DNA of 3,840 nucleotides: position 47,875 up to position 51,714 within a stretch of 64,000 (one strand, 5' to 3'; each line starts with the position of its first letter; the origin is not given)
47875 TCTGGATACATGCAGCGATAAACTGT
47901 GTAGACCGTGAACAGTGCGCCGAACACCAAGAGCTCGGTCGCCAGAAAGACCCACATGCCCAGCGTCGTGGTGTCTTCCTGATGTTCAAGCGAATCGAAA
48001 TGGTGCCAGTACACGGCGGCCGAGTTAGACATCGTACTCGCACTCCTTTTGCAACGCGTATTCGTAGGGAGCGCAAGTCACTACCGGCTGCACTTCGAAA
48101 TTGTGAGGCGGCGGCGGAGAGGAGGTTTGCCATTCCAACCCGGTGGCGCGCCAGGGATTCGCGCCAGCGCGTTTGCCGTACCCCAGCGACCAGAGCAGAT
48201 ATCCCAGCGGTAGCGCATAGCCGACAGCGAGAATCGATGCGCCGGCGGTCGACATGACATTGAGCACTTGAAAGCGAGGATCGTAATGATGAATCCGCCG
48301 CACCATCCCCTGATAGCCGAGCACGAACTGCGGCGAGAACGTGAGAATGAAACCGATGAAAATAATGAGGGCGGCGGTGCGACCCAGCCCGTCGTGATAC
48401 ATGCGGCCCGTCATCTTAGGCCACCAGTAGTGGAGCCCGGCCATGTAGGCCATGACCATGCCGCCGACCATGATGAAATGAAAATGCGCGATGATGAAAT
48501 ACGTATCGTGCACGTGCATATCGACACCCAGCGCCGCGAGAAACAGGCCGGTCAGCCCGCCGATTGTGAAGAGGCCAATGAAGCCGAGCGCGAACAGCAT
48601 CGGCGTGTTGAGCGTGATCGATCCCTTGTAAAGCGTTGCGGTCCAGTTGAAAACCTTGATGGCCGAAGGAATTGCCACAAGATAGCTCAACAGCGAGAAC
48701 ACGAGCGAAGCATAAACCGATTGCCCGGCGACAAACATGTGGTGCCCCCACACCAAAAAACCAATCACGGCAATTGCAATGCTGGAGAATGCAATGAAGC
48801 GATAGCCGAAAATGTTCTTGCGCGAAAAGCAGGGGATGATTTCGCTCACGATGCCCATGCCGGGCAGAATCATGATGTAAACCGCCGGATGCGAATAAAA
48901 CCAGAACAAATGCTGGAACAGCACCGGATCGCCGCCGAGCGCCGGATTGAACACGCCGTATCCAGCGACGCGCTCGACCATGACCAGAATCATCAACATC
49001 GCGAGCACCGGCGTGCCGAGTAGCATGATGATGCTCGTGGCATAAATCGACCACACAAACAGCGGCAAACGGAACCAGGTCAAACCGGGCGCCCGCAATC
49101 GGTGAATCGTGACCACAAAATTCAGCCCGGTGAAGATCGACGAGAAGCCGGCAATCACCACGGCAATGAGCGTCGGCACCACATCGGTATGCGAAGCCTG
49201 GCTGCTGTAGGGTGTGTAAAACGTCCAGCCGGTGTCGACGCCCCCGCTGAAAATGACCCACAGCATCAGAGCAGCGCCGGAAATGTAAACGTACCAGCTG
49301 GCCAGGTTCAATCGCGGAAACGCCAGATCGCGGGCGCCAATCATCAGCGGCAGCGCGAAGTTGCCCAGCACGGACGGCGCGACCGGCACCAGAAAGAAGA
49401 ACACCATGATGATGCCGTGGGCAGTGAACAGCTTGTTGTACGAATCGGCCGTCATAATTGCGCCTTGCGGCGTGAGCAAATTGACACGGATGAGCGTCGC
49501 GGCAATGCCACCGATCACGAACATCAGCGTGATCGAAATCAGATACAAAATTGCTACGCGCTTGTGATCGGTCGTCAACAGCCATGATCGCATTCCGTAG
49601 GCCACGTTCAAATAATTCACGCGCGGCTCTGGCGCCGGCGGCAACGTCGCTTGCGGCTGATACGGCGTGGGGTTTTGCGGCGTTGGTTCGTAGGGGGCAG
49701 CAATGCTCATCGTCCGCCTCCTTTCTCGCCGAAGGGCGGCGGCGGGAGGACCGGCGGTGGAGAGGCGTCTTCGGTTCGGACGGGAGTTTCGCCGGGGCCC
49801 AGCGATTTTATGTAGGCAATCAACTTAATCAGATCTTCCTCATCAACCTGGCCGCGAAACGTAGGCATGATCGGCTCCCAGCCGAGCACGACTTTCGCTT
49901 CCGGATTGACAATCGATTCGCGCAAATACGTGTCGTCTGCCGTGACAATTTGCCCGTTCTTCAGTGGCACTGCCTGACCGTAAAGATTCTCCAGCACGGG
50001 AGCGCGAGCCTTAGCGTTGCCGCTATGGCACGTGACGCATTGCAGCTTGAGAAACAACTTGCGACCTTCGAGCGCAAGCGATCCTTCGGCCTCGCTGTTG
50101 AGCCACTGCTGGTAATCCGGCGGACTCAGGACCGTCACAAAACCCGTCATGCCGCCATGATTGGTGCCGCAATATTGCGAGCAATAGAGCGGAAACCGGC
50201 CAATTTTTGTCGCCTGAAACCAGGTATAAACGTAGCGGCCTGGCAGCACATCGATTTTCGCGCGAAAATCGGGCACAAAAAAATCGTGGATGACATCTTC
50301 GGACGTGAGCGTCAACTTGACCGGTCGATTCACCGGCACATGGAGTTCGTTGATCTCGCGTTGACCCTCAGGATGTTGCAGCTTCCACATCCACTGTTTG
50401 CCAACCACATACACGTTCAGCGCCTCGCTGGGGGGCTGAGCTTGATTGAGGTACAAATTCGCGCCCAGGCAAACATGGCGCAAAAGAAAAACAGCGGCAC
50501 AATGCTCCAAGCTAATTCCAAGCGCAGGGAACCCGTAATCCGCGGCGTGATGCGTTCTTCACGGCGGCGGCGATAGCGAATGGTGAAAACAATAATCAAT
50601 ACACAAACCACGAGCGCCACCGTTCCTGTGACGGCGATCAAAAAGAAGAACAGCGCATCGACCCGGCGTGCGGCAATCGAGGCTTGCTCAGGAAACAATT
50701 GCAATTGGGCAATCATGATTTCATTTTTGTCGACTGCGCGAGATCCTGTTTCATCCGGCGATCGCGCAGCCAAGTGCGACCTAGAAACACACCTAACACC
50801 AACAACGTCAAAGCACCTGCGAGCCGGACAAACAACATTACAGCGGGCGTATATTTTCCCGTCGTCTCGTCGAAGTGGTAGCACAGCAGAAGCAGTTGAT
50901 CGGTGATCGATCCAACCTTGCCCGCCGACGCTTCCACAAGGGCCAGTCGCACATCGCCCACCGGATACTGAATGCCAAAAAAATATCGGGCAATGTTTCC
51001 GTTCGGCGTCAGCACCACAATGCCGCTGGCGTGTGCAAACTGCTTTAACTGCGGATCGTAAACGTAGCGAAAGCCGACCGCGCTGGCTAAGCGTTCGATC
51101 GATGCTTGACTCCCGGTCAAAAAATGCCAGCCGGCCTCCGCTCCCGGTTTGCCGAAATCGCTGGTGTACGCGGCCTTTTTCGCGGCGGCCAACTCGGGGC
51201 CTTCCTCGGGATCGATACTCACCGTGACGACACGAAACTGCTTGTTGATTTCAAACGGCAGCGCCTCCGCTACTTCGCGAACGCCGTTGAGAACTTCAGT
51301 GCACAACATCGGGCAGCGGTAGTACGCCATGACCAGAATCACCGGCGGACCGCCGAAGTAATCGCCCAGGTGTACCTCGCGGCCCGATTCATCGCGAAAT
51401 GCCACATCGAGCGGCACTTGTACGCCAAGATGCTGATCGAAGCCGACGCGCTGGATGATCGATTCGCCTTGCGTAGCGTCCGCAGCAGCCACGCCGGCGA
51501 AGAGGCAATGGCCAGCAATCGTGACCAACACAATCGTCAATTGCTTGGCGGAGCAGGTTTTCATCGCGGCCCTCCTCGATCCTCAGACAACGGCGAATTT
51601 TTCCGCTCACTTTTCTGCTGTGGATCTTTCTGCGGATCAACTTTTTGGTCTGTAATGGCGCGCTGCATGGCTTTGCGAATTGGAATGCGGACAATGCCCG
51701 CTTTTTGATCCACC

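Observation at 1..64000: At least 14 genes are split across reading frames: a systematic homopolymer-indel signature rather than mass pseudogenisation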

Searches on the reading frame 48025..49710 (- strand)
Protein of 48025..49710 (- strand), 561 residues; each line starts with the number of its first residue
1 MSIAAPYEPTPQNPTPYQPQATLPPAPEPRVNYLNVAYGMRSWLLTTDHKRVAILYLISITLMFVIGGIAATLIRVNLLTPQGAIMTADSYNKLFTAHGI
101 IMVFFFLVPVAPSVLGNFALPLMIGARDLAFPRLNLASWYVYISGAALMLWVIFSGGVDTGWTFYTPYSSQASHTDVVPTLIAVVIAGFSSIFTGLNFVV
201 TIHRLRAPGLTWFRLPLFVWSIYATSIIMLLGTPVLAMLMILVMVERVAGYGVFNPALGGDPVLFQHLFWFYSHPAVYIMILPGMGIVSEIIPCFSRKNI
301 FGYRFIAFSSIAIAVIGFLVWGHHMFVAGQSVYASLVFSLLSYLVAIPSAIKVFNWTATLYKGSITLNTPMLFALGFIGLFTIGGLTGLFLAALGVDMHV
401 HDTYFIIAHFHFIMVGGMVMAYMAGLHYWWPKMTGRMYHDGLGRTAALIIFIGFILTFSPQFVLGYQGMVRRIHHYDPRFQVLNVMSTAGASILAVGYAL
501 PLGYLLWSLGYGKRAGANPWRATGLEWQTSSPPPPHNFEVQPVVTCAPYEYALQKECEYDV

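Call 18: search_protein_families(library=pfam, proteins=[window:48025-49710:-], max_evalue=0.01)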
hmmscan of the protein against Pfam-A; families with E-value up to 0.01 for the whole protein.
window:48025-49710:- (561 aa): 1 family
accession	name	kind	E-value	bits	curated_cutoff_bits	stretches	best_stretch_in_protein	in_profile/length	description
PF00115.25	COX1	-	1e-147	493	34.8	1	51-493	1-436/436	Cytochrome C and Quinol oxidase polypeptide I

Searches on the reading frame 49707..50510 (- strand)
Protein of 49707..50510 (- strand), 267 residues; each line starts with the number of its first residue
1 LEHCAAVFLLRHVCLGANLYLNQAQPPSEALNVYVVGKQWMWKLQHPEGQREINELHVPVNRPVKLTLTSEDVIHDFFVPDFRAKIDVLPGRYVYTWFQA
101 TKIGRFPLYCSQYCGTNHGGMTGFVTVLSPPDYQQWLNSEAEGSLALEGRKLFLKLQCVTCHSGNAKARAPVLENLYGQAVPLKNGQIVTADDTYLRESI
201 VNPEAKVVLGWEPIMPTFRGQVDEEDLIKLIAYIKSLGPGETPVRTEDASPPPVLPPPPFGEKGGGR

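Call 18: search_protein_families(library=pfam, proteins=[window:49707-50510:-], max_evalue=0.01)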
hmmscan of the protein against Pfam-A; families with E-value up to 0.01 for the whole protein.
window:49707-50510:- (267 aa): 4 families
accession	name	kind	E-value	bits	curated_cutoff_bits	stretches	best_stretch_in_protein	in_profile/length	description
PF00116.26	COX2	-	4.3e-16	59.3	22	1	54-122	46-114/120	Cytochrome C oxidase subunit II, periplasmic domain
PF00034.26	Cytochrom_C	-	2.1e-07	32.6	21.3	1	148-237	3-89/90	Cytochrome c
PF13442.11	Cytochrome_CBB3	-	1.8e-06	28.6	27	1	147-234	4-68/68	Cytochrome C oxidase, cbb3-type, subunit III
PF13473.12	Cupredoxin_1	-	0.0022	18.4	27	1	48-119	29-100/104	Cupredoxin-like domain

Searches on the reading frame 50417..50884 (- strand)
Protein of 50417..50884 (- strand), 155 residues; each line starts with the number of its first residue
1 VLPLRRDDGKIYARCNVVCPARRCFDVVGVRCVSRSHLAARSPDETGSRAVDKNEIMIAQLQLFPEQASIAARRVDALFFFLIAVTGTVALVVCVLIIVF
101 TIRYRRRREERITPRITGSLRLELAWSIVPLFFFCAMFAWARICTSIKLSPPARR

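Call 18: search_protein_families(library=pfam, proteins=[window:50417-50884:-], max_evalue=0.01)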
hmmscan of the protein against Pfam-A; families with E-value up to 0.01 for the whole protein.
window:50417-50884:- (155 aa): 2 families
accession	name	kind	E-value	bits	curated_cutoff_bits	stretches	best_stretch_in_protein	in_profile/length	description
PF02790.20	COX2_TM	-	5.8e-06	26.8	22.8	1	62-133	7-77/88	Cytochrome C oxidase subunit II, transmembrane domain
PF08475.15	Baculo_VP91_N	-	0.0042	17.2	24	0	4-44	125-161/192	Viral capsid protein 91 N-terminal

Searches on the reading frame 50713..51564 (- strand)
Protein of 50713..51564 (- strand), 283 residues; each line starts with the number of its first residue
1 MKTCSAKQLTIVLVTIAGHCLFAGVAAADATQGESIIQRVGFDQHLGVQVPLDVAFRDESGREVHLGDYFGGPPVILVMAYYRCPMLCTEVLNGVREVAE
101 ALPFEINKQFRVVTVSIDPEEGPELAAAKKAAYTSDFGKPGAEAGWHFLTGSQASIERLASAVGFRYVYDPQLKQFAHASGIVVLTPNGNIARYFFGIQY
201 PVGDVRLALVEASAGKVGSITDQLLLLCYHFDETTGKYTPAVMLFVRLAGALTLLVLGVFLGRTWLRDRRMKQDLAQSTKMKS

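Call 18: search_protein_families(library=pfam, proteins=[window:50713-51564:-], max_evalue=0.01)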
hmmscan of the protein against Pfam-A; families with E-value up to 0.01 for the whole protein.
window:50713-51564:- (283 aa): 1 family
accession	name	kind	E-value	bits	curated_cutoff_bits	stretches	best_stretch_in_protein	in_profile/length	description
PF02630.20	SCO1-SenC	-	5.9e-10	39.7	22.8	1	58-190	8-133/134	SCO1/SenC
